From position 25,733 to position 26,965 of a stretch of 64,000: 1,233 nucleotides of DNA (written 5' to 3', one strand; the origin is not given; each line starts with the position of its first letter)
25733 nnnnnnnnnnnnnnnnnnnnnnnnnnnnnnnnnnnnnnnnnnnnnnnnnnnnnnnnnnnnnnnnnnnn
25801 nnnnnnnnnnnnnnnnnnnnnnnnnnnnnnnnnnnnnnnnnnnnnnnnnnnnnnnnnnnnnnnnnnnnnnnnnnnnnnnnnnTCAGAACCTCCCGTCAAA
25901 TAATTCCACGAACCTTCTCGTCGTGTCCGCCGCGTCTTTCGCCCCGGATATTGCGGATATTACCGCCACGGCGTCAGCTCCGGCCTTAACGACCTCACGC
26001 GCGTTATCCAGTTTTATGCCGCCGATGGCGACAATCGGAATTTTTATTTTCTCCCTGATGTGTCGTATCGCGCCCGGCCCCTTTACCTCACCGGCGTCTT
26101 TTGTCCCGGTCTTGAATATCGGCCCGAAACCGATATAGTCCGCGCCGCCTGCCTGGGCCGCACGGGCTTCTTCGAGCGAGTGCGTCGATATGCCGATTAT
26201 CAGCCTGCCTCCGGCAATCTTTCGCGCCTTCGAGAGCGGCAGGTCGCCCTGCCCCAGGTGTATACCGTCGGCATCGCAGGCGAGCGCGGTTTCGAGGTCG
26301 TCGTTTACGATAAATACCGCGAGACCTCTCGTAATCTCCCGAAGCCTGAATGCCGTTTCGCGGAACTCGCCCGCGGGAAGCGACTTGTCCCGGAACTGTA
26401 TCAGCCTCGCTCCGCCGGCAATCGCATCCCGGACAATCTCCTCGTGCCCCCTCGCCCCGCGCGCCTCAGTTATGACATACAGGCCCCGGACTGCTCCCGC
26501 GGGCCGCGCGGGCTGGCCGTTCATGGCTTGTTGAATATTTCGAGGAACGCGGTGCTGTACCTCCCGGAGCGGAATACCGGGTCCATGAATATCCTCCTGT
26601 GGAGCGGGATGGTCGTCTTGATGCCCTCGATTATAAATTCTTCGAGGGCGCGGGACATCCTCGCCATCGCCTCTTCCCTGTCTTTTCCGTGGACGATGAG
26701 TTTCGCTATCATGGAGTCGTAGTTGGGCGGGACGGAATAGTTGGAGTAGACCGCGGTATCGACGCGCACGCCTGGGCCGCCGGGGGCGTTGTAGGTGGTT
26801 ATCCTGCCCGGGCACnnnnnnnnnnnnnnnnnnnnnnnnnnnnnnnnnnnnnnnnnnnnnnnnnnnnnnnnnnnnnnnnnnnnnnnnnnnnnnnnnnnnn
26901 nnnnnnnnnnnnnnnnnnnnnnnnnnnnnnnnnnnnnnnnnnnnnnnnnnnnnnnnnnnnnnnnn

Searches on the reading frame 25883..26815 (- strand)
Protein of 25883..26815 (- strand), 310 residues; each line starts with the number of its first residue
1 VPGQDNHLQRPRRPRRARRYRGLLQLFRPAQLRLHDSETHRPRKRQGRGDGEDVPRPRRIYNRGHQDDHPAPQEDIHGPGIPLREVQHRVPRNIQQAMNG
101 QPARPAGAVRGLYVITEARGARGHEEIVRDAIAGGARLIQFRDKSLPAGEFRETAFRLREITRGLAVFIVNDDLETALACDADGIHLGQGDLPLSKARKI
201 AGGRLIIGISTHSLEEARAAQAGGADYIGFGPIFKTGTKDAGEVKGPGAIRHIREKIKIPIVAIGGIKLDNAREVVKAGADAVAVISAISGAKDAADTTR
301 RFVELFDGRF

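Call 32: search_protein_families(library=ncbifam, proteins=[window:25883-26815:-], max_evalue=1e-10)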
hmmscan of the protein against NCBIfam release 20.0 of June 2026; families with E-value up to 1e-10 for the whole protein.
window:25883-26815:- (310 aa): 12 families
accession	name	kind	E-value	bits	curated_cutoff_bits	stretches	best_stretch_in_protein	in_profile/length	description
NF002727.0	PRK02615.1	equivalog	1.5e-59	201.5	335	1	109-305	148-343/349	thiamine phosphate synthase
TIGR00693.1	thiE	equivalog_domain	3.1e-59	199.5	145.1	1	112-301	2-196/197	thiamine phosphate synthase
NF000736.0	PRK00043.2-3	equivalog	6.9e-34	117.1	227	1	115-305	7-204/207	thiamine phosphate synthase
NF007070.0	PRK09517.1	equivalog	1.4e-32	112.9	761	1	112-307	6-215/755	multifunctional thiamine-phosphate pyrophosphorylase/synthase/phosphomethylpyrimidine kinase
NF005819.0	PRK07695.1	equivalog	2.6e-31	108.9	251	1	120-305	10-196/205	thiazole tautomerase TenI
NF000734.0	PRK00043.1-5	equivalog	2e-26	92.9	252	1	127-304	15-195/201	thiamine phosphate synthase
NF002904.0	PRK03512.1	equivalog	4.8e-26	91.5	231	1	132-308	29-208/211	thiamine phosphate synthase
NF000740.0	PRK00043.3-4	equivalog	3e-24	85.7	202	1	112-307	9-215/218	thiamine phosphate synthase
NF006530.0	PRK08999.1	equivalog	4.7e-24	85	245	1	113-289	134-312/315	Nudix family hydrolase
NF000741.0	PRK00043.3-5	equivalog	7.5e-22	78.1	350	1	112-307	10-215/217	thiamine phosphate synthase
NF000738.0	PRK00043.3-1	equivalog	3.5e-19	69.3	445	1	113-304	11-213/221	thiamine phosphate synthase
NF008933.0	PRK12290.1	equivalog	2.9e-18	66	516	1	135-298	230-404/438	thiamine phosphate synthase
